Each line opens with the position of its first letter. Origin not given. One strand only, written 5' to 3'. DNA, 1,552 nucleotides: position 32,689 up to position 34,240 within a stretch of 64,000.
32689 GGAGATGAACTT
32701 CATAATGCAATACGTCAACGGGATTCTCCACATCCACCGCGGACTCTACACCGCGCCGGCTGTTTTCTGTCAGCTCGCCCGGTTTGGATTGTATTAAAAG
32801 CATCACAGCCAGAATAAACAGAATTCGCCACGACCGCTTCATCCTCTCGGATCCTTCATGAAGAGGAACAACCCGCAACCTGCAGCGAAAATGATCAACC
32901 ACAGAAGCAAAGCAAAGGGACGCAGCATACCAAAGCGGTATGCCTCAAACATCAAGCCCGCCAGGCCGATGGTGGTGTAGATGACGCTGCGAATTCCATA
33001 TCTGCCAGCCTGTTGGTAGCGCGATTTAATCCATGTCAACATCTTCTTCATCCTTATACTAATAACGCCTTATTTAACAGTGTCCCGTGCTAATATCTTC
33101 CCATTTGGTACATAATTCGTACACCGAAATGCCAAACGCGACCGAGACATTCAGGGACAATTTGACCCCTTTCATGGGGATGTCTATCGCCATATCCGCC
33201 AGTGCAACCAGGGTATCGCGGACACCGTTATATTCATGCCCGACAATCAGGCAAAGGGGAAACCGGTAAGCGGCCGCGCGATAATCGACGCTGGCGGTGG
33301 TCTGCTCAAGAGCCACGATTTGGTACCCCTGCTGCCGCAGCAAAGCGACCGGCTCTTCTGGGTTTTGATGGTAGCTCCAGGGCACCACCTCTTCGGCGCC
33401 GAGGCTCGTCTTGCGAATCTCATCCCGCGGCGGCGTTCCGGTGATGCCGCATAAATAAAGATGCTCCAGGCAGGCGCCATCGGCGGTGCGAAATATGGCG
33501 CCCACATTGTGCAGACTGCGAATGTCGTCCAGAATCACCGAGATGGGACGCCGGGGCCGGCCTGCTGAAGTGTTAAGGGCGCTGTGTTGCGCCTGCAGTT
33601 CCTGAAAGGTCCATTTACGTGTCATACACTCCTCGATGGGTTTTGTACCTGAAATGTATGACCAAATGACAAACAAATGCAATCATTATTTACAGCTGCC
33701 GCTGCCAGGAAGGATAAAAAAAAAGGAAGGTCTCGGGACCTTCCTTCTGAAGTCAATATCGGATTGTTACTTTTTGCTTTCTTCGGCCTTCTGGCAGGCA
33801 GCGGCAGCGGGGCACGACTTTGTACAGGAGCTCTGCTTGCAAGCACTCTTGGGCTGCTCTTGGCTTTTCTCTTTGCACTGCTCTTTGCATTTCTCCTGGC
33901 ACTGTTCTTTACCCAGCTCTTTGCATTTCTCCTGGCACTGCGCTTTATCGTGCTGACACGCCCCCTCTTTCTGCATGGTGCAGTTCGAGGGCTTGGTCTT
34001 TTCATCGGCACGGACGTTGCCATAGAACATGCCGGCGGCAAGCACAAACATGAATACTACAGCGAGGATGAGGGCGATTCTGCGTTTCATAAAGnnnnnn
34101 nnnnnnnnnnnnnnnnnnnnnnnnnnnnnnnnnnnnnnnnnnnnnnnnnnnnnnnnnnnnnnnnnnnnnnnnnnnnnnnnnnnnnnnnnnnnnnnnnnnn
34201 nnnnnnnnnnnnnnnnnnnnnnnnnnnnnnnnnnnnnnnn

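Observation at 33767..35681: Four-gene envelope-stress module: ECF sigma, ZAS anti-sigma, periplasmic LTXXQ protein and a Cys-rich repeat protein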

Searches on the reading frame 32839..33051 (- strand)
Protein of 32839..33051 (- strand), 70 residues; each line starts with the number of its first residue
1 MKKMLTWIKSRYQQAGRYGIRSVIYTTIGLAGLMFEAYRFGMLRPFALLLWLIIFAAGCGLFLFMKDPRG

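Call 63: search_protein_families(library=pfam, proteins=[window:32839-33051:-], max_evalue=1)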
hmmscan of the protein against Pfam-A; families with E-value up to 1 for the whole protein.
window:32839-33051:- (70 aa): 1 family
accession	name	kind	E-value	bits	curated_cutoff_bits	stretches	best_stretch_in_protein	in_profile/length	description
PF14023.12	Bestrophin-like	-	0.16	11.9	32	1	11-65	158-213/232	Bestrophin-like domain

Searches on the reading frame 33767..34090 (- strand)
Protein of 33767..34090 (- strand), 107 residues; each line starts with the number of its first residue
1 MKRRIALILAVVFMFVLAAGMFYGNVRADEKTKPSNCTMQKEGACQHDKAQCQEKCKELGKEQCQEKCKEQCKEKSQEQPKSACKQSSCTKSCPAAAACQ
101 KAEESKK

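Call 5: search_protein_families(library=pfam, proteins=[window:33767-34090:-], max_evalue=1)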
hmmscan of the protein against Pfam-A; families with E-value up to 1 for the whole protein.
window:33767-34090:- (107 aa): 2 families
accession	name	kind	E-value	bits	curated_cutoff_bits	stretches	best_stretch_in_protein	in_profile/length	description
PF10883.13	DUF2681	-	0.071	13.9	28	1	4-76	3-73/90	Protein of unknown function (DUF2681)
PF12725.13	DUF3810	-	0.21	11.4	28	1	5-89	65-146/311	Protein of unknown function (DUF3810)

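Call 6: search_protein_families(library=ncbifam, proteins=[window:33767-34090:-], max_evalue=1)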
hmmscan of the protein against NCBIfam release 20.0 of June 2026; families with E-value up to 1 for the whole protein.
window:33767-34090:- (107 aa): 10 families
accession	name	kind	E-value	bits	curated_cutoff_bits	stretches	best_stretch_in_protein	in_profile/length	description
NF042931.1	SAG1386_EF1546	equivalog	0.011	15.8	80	1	6-82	31-102/158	SAG1386/EF1546 family surface-associated protein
NF041422.1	VirB10_subf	subfamily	0.013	15.1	400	1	6-103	61-159/404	VirB10/TraB/TrbI family type IV secretion system protein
NF047418.1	teichoic_AuxB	equivalog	0.035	13.1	300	1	8-83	133-204/345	lipoteichoic acid stability factor AuxB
NF050014.1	HpsJ_like_B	equivalog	0.043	13.5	260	1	3-87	83-171/254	hormogonium polysaccharide biosynthesis protein HpsJ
NF008874.0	PRK11910.1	equivalog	0.063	11.7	680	1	1-75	1-77/615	amidase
NF037978.1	T2SS_GspB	equivalog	0.067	13.5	100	1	2-88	6-93/179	type II secretion system assembly factor GspB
NF040549.1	Nt5e_LPXTG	exception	0.14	10.4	1050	1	6-90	3-82/731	cell surface ecto-5'-nucleotidase Nt5e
NF033936.1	CuZnOut_SO0444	equivalog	0.33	10.1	300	1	13-79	112-177/351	SO_0444 family Cu/Zn efflux transporter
NF050079.1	pilus_FilC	exception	0.49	9.6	630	1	15-103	7-87/384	putative pilus system protein FilC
NF002591.0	PRK02249.1-5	equivalog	0.9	8.6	479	0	28-81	291-344/351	DNA primase regulatory subunit PriL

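Call 9: find_homologous_proteins(query=window:33767-34090:-, max_evalue=0.01)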
Query window:33767-34090:- (107 aa): 1 proteins with E <= 0.01 among 4 candidates.
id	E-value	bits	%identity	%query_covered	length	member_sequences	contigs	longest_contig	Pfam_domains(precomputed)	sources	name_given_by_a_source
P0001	5.1e-56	205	94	100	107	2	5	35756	-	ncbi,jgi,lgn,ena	-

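Call 11: find_encoding_contigs(protein=P0001, flank=6000, max_places=6)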
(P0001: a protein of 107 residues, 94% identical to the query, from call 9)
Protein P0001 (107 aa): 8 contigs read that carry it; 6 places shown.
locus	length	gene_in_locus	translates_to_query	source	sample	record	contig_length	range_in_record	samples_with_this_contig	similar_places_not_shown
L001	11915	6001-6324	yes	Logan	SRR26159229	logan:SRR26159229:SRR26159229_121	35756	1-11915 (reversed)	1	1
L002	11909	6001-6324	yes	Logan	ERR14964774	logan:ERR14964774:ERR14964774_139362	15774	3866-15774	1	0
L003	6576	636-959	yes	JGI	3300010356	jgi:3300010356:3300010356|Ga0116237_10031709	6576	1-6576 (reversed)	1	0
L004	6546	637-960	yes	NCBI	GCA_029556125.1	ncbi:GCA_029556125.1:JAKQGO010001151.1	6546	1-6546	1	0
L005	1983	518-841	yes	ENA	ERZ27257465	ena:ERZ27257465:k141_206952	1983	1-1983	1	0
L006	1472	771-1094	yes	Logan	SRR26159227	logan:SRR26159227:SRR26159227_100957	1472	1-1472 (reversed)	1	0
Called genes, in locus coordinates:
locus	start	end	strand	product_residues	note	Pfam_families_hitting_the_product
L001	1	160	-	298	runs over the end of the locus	PF00005:ABC_tran, PF13304:AAA_21, PF13732:DrrA1-3_C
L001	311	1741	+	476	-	PF00224:PK, PF02887:PK_C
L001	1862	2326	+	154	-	PF00359:PTS_EIIA_2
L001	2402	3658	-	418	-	PF01546:Peptidase_M20, PF07687:M20_dimer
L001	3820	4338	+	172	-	-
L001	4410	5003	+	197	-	PF07638:Sigma70_ECF, PF04542:Sigma70_r2, PF08281:Sigma70_r4_2, PF04545:Sigma70_r4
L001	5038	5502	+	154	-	PF13490:zf-HC2 (weak)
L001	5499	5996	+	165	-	PF13801:Metal_resist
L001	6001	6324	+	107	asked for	-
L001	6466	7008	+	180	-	PF00588:SpoU_methylase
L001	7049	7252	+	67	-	-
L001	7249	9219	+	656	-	PF17900:Peptidase_M1_N, PF01433:Peptidase_M1, PF13860:FlgD_ig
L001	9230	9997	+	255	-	PF23441:SDR, PF00106:adh_short, PF08659:KR, PF13561:adh_short_C2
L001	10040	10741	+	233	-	-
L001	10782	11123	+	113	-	-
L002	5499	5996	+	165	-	PF13801:Metal_resist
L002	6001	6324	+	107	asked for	-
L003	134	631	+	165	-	PF13801:Metal_resist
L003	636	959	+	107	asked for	-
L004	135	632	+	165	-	PF13801:Metal_resist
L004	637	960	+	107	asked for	-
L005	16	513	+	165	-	PF13801:Metal_resist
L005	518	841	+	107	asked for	-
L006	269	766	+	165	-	PF13801:Metal_resist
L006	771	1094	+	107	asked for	-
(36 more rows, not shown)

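Call 16: search_protein_representatives(protein=window:33767-34090:-)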
Query: 107 residues. Proteins with E-value up to 0.001 (for the whole library): 6; up to 1e-10: 2; up to 1e-30: 0. The best 6 are listed.
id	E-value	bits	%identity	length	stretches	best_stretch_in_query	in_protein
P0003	8.4e-16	74.3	59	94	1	1-102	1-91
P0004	3.9e-14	69.0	43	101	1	1-104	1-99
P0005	1.7e-08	50.9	38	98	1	2-106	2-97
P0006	1.9e-05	41.2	37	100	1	1-101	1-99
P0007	2.3e-05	40.9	35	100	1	1-101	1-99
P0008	2.1e-04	37.8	41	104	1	2-107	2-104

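Call 18: find_encoding_contigs(protein=P0003, flank=5000, max_places=3)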
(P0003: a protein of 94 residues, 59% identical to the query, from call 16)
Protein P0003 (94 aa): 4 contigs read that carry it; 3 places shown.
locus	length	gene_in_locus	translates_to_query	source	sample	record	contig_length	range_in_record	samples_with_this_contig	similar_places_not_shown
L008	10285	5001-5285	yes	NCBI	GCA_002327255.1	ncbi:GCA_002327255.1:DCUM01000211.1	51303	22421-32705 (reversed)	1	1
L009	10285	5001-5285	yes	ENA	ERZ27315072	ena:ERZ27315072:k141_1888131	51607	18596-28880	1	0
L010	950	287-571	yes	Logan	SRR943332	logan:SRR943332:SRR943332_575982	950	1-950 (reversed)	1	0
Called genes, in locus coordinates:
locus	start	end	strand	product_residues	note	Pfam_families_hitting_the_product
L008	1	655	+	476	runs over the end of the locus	PF00224:PK, PF02887:PK_C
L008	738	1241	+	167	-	PF00359:PTS_EIIA_2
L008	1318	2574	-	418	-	PF01546:Peptidase_M20, PF07687:M20_dimer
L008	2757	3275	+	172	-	-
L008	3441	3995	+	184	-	PF07638:Sigma70_ECF, PF04542:Sigma70_r2, PF08281:Sigma70_r4_2, PF04545:Sigma70_r4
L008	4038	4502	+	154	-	PF13490:zf-HC2 (weak)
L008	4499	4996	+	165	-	PF13801:Metal_resist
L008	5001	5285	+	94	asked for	-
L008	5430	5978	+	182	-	PF00588:SpoU_methylase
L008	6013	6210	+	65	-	-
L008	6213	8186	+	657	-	PF17900:Peptidase_M1_N, PF01433:Peptidase_M1, PF13860:FlgD_ig (weak)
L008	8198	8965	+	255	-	PF23441:SDR, PF00106:adh_short, PF08659:KR, PF13561:adh_short_C2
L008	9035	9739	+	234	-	-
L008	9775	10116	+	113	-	-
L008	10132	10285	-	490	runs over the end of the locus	PF00343:Phosphorylase, PF28476:GlgP_C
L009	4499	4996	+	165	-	PF13801:Metal_resist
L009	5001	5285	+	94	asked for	-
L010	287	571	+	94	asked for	-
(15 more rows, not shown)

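Call 19: find_encoding_contigs(protein=P0004, flank=5000, max_places=3)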
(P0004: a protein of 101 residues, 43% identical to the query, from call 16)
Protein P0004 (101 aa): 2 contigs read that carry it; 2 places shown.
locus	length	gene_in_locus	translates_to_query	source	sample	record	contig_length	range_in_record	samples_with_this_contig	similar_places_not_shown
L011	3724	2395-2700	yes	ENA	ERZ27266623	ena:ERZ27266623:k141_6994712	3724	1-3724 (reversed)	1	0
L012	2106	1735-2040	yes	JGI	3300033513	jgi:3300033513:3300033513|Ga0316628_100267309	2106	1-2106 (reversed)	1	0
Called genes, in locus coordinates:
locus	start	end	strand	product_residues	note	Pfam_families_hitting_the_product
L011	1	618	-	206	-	?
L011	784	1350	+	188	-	PF07638:Sigma70_ECF (weak), PF04542:Sigma70_r2, PF22233:PhyR_sigma-like (faint), PF08281:Sigma70_r4_2, PF04545:Sigma70_r4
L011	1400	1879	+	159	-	PF13490:zf-HC2 (weak)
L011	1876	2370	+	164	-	PF13801:Metal_resist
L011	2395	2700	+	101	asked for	-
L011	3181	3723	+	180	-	PF00588:SpoU_methylase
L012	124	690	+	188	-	PF07638:Sigma70_ECF (weak), PF04542:Sigma70_r2, PF22233:PhyR_sigma-like (faint), PF08281:Sigma70_r4_2, PF04545:Sigma70_r4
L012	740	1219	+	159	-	PF13490:zf-HC2 (weak)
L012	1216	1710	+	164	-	PF13801:Metal_resist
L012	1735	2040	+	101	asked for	-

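Call 20: find_encoding_contigs(protein=P0005, flank=5000, max_places=2)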
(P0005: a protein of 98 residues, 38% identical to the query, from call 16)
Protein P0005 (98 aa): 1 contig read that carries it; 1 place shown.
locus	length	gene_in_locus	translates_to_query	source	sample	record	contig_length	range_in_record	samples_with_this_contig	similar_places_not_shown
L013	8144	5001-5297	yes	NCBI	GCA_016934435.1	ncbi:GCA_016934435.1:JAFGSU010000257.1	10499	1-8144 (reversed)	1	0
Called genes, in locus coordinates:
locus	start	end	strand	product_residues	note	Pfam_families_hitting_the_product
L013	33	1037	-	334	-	PF13624:SurA_N_3 (weak), PF09312:SurA_N (weak), PF13145:Rotamase_2, PF13616:Rotamase_3, PF00639:Rotamase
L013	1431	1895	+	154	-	PF00359:PTS_EIIA_2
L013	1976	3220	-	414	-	PF01546:Peptidase_M20, PF07687:M20_dimer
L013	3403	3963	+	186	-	PF07638:Sigma70_ECF (weak), PF04542:Sigma70_r2, PF08281:Sigma70_r4_2, PF04545:Sigma70_r4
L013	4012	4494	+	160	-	PF13490:zf-HC2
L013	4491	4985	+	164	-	PF13801:Metal_resist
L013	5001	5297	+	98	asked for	-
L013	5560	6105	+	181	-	PF00588:SpoU_methylase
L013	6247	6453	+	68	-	-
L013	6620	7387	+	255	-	PF23441:SDR, PF00106:adh_short, PF08659:KR, PF13561:adh_short_C2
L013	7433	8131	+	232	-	-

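Call 21: find_encoding_contigs(protein=P0006, flank=5000, max_places=2)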
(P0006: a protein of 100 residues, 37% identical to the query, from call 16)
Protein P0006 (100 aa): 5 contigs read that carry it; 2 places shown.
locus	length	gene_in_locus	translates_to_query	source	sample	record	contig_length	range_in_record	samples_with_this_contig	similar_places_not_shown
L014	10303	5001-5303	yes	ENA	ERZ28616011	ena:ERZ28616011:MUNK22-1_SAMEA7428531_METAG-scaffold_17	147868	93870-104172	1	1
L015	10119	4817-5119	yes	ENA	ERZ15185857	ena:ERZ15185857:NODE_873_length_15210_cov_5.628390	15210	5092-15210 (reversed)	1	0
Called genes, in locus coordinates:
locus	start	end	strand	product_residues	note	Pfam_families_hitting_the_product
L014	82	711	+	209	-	PF00300:His_Phos_1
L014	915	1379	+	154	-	PF00359:PTS_EIIA_2, PF07565:Band_3_cyto (faint)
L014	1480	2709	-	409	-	PF01546:Peptidase_M20, PF07687:M20_dimer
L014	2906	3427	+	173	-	-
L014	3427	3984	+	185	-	PF04542:Sigma70_r2, PF08281:Sigma70_r4_2, PF04545:Sigma70_r4 (weak)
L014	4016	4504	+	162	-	PF13490:zf-HC2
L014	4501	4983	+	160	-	PF13801:Metal_resist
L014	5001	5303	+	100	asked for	-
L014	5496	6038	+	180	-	PF00588:SpoU_methylase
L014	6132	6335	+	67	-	-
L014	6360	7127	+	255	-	PF23441:SDR, PF00106:adh_short, PF08659:KR, PF13561:adh_short_C2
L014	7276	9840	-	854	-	PF11897:DUF3417, PF00343:Phosphorylase, PF28476:GlgP_C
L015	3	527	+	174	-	?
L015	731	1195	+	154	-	PF00359:PTS_EIIA_2, PF07565:Band_3_cyto (faint)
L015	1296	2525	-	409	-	PF01546:Peptidase_M20, PF07687:M20_dimer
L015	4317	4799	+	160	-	PF13801:Metal_resist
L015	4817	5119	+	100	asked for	-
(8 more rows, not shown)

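Call 22: find_encoding_contigs(protein=P0007, flank=5000, max_places=2)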
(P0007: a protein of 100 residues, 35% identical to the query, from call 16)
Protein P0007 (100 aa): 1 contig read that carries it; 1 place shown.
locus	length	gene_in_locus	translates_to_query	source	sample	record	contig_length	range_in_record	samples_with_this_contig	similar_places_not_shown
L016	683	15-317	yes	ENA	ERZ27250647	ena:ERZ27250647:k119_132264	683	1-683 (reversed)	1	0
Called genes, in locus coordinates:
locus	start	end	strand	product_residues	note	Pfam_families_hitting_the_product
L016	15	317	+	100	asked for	-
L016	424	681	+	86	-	?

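Call 23: find_encoding_contigs(protein=P0008, flank=5000, max_places=2)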
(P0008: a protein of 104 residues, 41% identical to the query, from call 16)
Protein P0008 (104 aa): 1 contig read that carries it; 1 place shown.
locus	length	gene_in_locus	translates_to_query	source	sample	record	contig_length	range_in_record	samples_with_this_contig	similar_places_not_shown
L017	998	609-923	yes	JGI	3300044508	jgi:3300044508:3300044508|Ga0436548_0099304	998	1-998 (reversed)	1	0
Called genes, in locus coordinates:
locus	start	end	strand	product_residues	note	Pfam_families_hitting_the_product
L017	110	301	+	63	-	-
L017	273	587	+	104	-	-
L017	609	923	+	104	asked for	-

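Call 46: predict_structure(alignment_id=A1)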
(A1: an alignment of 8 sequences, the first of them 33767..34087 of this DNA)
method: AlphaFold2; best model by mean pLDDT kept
length: 106 residues; sequences in the alignment: 8
mean_pLDDT: 47.7   pTM: 0.22
mean pLDDT of the five models: 47.7, 47.3, 46.4, 45.9, 40.8
residues with pLDDT >= 90: 0; 70-90: 16; 50-70: 8; < 50: 82
segments of 3 or more residues with pLDDT < 50: 23-64, 69-106
pLDDT, mean of each block of 10 residues (from residue 1): 78 79 45 33 39 46 47 39 37 39 40
secondary structure, 60 per line:
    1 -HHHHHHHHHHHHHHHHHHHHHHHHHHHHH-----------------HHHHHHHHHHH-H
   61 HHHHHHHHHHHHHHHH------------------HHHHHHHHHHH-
elements in order: H2-30 H48-58 H60-76 H95-105

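Call 62: search_solved_structures(query=A1, max_evalue=10)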
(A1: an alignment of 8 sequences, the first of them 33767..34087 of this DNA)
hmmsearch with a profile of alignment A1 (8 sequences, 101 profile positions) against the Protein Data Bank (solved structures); distinct sequences matched with E-value up to 10: 2.
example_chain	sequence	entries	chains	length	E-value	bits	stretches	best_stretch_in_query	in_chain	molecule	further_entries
8tb7_H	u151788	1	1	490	2.5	11.9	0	1-30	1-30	Fab24 BAK5 heavy chain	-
9yfu_C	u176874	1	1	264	3.4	11.4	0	1-31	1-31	Fab24 BAK5 light chain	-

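Call 79: search_protein_families(library=ncbifam, alignment_id=A8, max_evalue=0.1)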
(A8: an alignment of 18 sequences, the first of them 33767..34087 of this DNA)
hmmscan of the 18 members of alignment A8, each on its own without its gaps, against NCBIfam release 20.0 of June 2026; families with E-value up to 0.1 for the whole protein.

A. member 1, window:33767-34087:- (106 aa): 4 families
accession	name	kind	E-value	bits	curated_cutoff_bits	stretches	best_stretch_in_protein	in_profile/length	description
NF042931.1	SAG1386_EF1546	equivalog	0.013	15.6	80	1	6-81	32-102/158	SAG1386/EF1546 family surface-associated protein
NF041422.1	VirB10_subf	subfamily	0.014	15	400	1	5-102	61-159/404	VirB10/TraB/TrbI family type IV secretion system protein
NF047418.1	teichoic_AuxB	equivalog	0.035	13.1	300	1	7-82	133-204/345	lipoteichoic acid stability factor AuxB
NF050014.1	HpsJ_like_B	equivalog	0.05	13.3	260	1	3-86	84-171/254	hormogonium polysaccharide biosynthesis protein HpsJ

B. families by the number of members that match (of 18 scanned): 22 families
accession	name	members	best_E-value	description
NF052435.1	BamI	5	0.026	biofilm-associated metzincin protease inhibitor BamI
TIGR04117.1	Syntroph_Cxxx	3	4.8e-05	Cys-Xaa-Xaa-Xaa repeat radical SAM target protein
NF008641.0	PRK11633.1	3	0.0014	cell division protein DedD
NF042931.1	SAG1386_EF1546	2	5.7e-05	SAG1386/EF1546 family surface-associated protein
TIGR00860.1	LIC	2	0.0042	cation transporter family protein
NF033100.1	bla_CfxA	2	0.0073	CfxA family broad-spectrum class A beta-lactamase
TIGR02205.1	septum_zipA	2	0.021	cell division protein ZipA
NF047418.1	teichoic_AuxB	2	0.035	lipoteichoic acid stability factor AuxB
NF050079.1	pilus_FilC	2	0.062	putative pilus system protein FilC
NF045614.1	efflu_CzcI_Cupr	1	0.0089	cation efflux protein, CzcI family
NF041422.1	VirB10_subf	1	0.014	VirB10/TraB/TrbI family type IV secretion system protein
NF053819.1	EF0750_LPXTG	1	0.019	EF2685/EF0750 family sortase-dependent surface protein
NF041110.1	HPE1_fam_CxxC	1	0.02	plant virulence effector HPE1-like domain-containing protein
NF002899.0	PRK03449.1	1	0.024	membrane protein insertase YidC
NF052259.1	SCO2584_fam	1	0.04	SCO2584 family spore wall biosynthesis protein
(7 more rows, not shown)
